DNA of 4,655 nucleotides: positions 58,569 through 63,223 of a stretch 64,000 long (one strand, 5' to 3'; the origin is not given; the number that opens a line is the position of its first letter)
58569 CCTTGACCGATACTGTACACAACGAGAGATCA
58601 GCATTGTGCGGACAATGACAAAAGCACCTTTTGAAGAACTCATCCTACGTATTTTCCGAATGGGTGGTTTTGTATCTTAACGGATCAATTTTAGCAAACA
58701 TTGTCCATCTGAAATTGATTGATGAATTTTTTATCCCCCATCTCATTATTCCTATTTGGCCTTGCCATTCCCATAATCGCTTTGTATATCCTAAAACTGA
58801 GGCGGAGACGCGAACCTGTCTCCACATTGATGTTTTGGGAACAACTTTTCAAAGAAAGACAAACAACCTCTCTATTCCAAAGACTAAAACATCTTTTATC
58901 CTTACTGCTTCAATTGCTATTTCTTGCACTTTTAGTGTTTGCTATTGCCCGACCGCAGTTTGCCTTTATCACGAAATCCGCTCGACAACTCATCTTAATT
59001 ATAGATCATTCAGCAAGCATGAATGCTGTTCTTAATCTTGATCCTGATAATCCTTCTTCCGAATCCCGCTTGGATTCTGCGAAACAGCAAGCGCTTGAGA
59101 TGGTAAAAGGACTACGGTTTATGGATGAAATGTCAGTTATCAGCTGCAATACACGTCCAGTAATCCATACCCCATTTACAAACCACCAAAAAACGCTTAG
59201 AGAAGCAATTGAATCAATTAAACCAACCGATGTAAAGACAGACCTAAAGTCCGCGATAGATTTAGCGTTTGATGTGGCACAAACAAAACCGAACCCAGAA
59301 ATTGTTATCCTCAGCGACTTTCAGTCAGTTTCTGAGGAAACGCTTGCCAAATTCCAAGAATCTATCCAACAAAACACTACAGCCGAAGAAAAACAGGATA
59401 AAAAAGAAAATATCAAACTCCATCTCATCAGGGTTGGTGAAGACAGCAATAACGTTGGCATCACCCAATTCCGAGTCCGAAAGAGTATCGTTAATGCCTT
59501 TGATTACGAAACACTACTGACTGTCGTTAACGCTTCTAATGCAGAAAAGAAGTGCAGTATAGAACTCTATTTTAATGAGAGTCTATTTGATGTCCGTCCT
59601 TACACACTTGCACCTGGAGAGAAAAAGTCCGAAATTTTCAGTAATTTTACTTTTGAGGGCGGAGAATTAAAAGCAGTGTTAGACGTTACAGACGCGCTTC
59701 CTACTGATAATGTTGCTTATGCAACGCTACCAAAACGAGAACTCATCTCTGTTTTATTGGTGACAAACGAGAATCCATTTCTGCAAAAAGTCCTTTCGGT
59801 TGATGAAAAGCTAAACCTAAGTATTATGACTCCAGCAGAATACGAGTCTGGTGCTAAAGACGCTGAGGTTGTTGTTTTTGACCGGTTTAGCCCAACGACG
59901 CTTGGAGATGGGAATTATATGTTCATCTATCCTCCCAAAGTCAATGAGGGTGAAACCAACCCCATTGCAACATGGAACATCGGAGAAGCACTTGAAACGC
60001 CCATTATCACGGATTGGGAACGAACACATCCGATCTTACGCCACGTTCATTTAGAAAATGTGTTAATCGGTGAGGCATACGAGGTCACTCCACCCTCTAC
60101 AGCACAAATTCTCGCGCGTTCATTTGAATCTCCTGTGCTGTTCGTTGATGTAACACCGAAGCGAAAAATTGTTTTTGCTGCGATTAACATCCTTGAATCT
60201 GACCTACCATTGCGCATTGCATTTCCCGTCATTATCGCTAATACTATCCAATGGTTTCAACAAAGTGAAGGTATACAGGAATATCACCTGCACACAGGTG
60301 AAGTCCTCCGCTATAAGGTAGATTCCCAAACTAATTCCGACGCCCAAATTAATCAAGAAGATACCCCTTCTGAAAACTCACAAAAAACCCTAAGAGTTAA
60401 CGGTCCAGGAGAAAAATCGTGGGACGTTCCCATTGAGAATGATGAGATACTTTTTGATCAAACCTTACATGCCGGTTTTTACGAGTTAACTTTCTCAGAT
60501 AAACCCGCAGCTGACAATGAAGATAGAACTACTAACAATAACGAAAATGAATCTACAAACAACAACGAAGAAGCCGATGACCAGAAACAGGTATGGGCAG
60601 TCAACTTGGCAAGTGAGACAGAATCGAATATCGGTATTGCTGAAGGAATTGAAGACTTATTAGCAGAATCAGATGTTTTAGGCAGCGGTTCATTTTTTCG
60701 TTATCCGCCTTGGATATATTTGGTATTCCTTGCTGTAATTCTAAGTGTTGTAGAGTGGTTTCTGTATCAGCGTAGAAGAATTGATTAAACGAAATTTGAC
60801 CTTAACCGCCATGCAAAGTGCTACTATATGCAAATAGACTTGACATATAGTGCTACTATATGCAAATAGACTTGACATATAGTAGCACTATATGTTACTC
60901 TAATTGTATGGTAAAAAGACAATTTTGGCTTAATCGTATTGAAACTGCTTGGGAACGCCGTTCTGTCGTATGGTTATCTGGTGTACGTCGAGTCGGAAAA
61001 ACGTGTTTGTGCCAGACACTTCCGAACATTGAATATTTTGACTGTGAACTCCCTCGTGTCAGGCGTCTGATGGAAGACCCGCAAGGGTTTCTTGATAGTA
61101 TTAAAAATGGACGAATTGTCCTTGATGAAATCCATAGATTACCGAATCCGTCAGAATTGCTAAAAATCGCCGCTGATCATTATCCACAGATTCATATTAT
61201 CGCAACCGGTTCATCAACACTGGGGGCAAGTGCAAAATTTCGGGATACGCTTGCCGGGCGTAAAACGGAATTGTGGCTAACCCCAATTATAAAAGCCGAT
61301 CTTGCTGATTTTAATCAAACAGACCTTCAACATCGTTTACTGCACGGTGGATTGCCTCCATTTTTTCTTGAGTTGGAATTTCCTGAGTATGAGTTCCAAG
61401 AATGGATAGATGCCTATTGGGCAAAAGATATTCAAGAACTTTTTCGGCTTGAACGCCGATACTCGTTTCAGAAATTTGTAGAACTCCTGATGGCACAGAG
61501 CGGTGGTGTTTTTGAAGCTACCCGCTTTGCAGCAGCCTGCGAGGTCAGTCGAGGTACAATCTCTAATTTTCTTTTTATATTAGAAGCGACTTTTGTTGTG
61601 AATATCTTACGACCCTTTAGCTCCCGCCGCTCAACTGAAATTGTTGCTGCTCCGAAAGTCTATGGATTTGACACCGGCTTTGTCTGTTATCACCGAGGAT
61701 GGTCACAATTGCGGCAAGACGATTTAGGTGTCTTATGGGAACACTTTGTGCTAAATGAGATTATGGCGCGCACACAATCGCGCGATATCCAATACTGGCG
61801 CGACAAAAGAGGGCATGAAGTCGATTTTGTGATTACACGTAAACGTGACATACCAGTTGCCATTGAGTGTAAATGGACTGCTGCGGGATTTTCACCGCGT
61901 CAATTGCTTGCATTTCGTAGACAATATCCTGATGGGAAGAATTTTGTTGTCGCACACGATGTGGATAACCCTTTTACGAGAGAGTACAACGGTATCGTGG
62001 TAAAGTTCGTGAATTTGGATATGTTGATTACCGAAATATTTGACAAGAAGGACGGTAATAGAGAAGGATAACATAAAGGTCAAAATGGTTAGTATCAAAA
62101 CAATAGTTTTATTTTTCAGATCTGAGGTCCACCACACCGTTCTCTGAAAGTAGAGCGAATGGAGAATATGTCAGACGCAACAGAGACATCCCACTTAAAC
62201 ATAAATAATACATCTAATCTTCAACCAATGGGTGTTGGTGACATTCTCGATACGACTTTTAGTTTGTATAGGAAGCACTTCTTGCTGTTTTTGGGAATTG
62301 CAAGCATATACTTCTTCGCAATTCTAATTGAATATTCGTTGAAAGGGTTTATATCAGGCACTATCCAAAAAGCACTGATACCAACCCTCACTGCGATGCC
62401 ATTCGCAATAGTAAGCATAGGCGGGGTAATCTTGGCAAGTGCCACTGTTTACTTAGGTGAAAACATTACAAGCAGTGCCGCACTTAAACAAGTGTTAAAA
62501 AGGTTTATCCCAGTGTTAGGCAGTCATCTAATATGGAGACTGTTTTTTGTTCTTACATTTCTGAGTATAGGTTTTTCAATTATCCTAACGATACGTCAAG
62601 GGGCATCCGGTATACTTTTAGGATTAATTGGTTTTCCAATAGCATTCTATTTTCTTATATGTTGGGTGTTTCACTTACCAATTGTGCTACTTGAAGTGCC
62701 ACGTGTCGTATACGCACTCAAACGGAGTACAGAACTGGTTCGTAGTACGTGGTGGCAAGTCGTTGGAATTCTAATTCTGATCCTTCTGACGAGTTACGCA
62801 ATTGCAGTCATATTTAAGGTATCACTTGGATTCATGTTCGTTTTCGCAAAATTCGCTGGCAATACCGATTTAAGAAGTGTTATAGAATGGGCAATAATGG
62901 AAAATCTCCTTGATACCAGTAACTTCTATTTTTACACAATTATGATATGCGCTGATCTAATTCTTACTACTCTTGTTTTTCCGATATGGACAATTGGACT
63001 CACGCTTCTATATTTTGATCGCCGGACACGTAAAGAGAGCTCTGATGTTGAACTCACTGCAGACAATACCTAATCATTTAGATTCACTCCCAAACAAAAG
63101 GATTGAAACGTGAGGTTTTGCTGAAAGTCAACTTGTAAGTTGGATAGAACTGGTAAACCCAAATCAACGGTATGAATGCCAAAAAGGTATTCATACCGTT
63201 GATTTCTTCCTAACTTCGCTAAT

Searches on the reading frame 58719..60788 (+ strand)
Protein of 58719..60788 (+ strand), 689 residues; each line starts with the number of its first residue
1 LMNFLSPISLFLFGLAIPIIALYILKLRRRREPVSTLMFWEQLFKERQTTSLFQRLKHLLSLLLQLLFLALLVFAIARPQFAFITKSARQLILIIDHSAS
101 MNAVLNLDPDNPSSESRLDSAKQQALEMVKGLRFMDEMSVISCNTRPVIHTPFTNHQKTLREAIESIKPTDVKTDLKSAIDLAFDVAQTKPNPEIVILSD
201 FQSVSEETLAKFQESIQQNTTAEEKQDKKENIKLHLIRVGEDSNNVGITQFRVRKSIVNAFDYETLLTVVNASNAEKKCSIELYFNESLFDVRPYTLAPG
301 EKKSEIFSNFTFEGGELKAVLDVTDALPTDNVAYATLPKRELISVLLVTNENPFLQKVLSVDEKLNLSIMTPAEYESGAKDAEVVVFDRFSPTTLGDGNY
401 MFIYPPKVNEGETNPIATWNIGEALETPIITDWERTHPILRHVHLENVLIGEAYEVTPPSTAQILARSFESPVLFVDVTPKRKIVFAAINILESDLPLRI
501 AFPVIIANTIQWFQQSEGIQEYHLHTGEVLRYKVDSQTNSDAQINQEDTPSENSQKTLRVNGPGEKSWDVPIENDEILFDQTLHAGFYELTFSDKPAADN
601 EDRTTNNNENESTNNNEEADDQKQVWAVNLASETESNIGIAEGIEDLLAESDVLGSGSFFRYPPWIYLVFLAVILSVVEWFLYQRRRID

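Call 12: search_protein_families(library=pfam, proteins=[window:58719-60788:+], max_evalue=0.001)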
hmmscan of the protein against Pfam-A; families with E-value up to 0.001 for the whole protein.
window:58719-60788:+ (689 aa): 3 families
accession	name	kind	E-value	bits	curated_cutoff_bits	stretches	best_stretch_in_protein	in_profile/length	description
PF13519.12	VWA_2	-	1.5e-16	61.4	27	1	91-201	1-106/107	von Willebrand factor type A domain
PF07584.16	BatA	-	1.2e-14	54.9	25.9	1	2-79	2-77/77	Aerotolerance regulator N-terminal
PF24157.1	DUF7408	-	0.0003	21.3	27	0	345-400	2-56/174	Domain of unknown function (DUF7408)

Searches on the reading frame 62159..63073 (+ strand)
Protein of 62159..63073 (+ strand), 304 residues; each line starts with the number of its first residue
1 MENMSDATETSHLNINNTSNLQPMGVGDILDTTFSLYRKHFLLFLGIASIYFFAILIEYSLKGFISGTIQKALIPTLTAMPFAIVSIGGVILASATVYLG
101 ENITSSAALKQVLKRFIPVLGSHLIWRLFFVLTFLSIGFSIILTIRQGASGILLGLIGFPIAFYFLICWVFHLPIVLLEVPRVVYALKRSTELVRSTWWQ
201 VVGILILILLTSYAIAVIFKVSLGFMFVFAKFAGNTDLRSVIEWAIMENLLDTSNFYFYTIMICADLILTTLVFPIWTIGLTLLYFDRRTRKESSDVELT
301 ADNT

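Call 12: search_protein_families(library=pfam, proteins=[window:62159-63073:+], max_evalue=0.001)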
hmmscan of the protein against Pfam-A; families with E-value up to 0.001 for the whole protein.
window:62159-63073:+ (304 aa): 1 family
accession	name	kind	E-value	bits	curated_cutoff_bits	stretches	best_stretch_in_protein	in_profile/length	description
PF10110.14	GPDPase_memb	-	0.00053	19.3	29.6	1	82-261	79-273/321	Membrane domain of glycerophosphoryl diester phosphodiesterase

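Call 77: search_protein_families(library=pfam, proteins=[window:62159-63070:+], max_evalue=1)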
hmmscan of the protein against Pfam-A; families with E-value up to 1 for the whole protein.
window:62159-63070:+ (304 aa): 3 families
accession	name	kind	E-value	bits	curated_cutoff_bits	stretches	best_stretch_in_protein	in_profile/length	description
PF10110.14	GPDPase_memb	-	0.00053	19.3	29.6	1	82-261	79-273/321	Membrane domain of glycerophosphoryl diester phosphodiesterase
PF06946.16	Phage_holin_5_1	-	0.031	15.1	22.4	1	177-234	15-71/93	Bacteriophage A118-like holin, Hol118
PF19893.4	DUF6366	-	0.17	12.7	27.2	1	191-219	41-69/69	Family of unknown function (DUF6366)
